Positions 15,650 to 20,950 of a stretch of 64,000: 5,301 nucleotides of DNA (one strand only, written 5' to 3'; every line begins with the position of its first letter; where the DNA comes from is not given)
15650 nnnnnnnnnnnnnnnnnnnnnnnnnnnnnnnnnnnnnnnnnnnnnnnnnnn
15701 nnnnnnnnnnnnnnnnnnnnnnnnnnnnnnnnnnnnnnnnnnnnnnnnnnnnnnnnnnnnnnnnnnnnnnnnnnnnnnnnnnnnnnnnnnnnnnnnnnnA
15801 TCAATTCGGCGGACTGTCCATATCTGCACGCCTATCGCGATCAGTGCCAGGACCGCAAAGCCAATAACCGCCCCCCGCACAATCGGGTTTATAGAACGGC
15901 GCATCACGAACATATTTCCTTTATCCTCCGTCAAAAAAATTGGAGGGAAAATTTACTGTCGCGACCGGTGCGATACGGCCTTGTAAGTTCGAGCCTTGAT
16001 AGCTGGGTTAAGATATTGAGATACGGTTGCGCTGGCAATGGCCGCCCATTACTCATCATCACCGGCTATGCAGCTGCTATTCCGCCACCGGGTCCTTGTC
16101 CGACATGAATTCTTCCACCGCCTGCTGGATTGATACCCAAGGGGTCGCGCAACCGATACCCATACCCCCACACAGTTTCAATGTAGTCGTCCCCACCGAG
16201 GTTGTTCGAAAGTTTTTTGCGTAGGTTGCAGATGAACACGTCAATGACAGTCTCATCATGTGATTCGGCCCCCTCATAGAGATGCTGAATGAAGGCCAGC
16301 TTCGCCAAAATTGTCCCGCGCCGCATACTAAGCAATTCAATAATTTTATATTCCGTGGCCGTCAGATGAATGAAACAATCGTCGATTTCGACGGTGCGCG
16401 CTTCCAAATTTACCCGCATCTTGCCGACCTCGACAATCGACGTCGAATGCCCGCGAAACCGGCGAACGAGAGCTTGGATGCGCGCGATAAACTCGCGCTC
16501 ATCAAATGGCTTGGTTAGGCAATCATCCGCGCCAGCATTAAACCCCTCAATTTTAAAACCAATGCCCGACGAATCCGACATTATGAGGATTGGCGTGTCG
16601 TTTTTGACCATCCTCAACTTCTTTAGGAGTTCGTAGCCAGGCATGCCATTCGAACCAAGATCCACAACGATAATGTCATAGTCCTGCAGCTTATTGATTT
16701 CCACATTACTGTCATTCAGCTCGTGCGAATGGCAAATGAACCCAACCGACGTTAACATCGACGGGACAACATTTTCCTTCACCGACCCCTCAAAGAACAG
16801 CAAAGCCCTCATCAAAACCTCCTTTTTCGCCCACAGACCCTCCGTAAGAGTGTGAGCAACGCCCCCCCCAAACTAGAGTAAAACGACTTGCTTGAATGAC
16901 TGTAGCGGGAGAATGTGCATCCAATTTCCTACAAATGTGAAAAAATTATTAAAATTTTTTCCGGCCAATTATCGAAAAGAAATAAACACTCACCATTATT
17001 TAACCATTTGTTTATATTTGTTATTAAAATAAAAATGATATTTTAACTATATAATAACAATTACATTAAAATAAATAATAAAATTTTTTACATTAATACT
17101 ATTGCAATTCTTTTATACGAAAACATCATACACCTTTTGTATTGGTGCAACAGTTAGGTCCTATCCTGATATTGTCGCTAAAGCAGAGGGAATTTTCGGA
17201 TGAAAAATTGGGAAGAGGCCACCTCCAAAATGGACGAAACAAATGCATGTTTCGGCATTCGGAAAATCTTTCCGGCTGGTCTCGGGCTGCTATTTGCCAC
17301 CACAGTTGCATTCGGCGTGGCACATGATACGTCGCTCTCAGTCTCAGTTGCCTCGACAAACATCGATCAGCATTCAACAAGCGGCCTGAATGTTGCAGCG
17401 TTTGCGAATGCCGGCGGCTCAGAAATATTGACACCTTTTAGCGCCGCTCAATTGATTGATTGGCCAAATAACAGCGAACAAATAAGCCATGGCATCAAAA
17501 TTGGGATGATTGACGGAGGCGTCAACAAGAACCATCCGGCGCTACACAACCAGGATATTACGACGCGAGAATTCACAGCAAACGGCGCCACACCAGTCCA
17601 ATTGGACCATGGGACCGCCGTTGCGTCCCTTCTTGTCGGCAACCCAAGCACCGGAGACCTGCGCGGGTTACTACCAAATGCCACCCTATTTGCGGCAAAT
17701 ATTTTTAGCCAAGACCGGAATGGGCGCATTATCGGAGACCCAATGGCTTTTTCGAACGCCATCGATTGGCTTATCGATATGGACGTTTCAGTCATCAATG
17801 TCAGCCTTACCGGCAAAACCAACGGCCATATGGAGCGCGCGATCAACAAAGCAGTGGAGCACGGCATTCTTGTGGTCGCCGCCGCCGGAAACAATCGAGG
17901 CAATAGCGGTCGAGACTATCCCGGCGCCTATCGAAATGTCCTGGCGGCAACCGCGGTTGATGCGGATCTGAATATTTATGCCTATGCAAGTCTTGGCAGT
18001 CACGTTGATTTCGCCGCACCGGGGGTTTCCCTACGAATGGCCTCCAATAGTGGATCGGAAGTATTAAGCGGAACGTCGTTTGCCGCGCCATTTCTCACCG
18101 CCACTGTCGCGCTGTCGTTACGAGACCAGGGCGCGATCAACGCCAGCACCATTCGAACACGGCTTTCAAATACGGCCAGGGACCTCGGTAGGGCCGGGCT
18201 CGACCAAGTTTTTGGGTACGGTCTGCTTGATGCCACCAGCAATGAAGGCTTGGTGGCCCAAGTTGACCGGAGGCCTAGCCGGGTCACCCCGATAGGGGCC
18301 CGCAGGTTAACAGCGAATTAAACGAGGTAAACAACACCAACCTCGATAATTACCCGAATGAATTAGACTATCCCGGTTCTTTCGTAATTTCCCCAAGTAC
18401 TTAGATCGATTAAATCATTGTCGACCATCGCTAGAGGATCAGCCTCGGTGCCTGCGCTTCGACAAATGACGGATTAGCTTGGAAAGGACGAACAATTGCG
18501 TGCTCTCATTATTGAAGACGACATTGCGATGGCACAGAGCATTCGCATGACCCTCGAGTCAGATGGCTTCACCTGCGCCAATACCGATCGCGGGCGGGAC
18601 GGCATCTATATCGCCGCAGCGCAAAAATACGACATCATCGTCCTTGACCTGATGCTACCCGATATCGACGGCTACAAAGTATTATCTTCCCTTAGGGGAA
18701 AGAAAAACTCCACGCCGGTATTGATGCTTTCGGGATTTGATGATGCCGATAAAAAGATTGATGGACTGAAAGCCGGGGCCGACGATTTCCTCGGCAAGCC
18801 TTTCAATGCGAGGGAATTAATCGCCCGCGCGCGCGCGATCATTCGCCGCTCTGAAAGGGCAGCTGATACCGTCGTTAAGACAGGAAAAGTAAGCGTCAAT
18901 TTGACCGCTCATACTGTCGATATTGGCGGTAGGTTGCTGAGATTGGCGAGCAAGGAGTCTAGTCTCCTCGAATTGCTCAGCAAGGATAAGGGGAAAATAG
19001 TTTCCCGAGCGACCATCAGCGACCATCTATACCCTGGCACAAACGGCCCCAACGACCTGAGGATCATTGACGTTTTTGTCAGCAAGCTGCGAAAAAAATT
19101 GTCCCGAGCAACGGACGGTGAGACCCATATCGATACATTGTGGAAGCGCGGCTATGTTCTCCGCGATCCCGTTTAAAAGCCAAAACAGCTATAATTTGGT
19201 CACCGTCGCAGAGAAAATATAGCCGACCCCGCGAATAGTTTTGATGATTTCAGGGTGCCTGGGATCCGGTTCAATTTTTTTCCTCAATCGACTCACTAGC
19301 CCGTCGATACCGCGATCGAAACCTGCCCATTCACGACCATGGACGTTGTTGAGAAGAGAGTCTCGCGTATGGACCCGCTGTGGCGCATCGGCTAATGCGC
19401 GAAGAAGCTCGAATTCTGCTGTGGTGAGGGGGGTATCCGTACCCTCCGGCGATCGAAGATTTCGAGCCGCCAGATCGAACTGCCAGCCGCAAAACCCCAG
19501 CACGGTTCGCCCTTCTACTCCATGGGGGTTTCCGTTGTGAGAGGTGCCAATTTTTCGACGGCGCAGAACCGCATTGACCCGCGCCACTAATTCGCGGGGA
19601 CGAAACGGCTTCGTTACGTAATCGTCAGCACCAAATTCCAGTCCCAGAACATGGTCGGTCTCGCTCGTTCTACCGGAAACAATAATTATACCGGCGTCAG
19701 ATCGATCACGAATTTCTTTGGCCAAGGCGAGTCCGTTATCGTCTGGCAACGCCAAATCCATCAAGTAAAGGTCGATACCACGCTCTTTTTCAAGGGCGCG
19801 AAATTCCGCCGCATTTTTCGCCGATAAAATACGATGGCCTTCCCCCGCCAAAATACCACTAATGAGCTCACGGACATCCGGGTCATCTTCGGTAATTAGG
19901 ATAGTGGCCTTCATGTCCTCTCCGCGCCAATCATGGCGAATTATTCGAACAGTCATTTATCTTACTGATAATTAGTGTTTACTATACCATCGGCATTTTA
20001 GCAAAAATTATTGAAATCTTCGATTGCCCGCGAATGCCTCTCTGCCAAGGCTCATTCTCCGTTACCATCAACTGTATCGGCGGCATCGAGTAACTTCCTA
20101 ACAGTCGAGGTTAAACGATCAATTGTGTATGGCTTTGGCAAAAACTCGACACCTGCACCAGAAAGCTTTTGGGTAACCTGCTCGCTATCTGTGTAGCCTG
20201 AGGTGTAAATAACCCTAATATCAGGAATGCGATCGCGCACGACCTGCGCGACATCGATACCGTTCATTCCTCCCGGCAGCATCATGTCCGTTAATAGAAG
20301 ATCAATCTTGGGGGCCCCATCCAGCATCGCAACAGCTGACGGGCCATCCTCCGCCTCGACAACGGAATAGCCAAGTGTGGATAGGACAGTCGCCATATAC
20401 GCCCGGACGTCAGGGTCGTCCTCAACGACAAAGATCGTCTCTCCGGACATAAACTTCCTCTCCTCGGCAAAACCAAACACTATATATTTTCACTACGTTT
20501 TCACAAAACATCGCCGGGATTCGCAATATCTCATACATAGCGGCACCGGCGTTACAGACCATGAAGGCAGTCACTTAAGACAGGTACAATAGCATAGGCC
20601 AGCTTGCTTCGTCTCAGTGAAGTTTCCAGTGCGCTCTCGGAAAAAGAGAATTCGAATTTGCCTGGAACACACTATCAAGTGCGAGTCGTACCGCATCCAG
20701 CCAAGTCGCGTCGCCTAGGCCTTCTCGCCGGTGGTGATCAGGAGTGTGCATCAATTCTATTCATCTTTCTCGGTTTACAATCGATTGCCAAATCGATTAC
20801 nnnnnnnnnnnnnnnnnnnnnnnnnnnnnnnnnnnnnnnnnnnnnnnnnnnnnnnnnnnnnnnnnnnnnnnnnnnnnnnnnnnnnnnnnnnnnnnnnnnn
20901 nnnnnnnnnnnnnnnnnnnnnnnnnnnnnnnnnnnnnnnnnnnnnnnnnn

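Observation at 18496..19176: Second CtrA-family paralog with an intact receiver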

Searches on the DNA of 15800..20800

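Call 68: search_rna_families(source=window, start=15800, end=20800, threshold=evalue, max_evalue=1)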
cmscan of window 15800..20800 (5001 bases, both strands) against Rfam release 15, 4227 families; matches with E-value up to 1: 0.
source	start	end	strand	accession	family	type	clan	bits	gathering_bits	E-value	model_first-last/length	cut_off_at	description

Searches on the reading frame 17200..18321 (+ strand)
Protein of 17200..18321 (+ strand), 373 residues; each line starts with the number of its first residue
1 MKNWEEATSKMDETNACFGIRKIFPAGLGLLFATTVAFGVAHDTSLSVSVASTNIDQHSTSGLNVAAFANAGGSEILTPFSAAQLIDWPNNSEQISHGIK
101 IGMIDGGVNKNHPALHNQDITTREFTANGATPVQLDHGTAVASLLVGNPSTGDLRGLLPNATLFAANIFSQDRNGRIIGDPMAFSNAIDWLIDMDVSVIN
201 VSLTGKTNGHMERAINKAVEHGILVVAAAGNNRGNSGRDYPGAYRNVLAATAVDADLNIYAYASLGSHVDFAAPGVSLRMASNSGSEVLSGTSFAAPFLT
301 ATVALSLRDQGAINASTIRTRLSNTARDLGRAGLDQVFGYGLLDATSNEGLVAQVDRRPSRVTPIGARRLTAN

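Call 3: search_protein_families(library=ncbifam, proteins=[window:17200-18321:+], max_evalue=0.00001)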
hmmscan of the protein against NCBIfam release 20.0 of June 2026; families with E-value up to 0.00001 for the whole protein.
window:17200-18321:+ (373 aa): 5 families
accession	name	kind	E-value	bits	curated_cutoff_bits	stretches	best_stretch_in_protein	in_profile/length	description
TIGR03921.1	T7SS_mycosin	equivalog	3.1e-43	148.3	278.75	1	97-346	13-282/353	type VII secretion-associated serine protease mycosin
NF049966.1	QH_SP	equivalog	3.2e-26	92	165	1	100-330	1-215/219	subtilisin-like serine protease QhpE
TIGR03895.1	protease_PatA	subfamily_domain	9.4e-20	70.9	421.05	1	137-327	1-201/606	PatA/PatG family cyanobactin maturation protease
NF033595.1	denti_PrtP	equivalog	3.7e-19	68.8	300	1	199-344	342-497/606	dentilisin complex serine proteinase subunit PrtP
NF042956.1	IteS_antiphage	equivalog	4.1e-07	28.6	900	0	101-243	259-405/747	S8 family anti-phage peptidase IteS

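Call 4: search_protein_families(library=pfam, proteins=[window:17200-18321:+], max_evalue=0.001)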
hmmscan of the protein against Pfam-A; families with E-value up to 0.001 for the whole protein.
window:17200-18321:+ (373 aa): 1 family
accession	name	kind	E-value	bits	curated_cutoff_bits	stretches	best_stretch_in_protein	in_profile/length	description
PF00082.27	Peptidase_S8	-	1.9e-39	136.1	21.8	1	97-341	2-288/288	Subtilase family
